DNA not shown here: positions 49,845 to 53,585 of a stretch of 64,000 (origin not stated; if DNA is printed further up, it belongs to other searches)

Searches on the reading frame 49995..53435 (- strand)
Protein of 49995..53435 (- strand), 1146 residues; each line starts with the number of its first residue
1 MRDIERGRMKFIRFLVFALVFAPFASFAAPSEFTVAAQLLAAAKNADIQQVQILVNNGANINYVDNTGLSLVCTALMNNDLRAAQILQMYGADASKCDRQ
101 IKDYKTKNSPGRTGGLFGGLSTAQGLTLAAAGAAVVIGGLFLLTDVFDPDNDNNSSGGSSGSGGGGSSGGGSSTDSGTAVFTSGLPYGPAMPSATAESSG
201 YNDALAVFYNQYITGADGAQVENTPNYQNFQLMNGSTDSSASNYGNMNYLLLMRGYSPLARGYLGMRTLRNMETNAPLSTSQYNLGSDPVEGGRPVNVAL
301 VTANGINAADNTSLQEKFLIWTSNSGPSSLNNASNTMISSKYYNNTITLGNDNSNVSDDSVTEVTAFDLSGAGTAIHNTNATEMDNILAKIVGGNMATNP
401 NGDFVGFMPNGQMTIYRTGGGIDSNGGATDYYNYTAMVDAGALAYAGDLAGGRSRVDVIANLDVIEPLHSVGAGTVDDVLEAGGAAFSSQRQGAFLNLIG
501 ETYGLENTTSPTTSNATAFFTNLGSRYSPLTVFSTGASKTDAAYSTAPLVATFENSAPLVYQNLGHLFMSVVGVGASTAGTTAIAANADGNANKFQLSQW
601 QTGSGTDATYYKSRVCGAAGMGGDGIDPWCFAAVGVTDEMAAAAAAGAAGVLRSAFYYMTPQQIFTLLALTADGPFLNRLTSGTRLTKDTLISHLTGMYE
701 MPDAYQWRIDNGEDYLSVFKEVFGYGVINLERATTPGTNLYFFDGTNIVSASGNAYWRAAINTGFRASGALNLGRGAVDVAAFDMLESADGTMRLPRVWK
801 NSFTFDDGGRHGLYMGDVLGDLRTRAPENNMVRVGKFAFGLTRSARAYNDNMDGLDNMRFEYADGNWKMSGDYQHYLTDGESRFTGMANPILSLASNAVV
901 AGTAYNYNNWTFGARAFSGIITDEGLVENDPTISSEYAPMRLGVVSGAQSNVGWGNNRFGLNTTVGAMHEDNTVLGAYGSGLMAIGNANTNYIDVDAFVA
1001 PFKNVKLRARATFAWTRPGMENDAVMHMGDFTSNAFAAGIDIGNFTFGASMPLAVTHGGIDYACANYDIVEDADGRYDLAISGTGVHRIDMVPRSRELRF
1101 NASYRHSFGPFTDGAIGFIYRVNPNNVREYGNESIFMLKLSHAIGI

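Call 22: search_protein_families(library=pfam, proteins=[window:49995-53435:-], max_evalue=0.0001)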
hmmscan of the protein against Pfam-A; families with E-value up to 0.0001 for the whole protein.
window:49995-53435:- (1146 aa): 1 family
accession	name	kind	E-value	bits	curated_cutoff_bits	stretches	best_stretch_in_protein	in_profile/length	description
PF13637.12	Ank_4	-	6.1e-05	23.7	22.7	0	39-87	1-49/50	Ankyrin repeats (many copies)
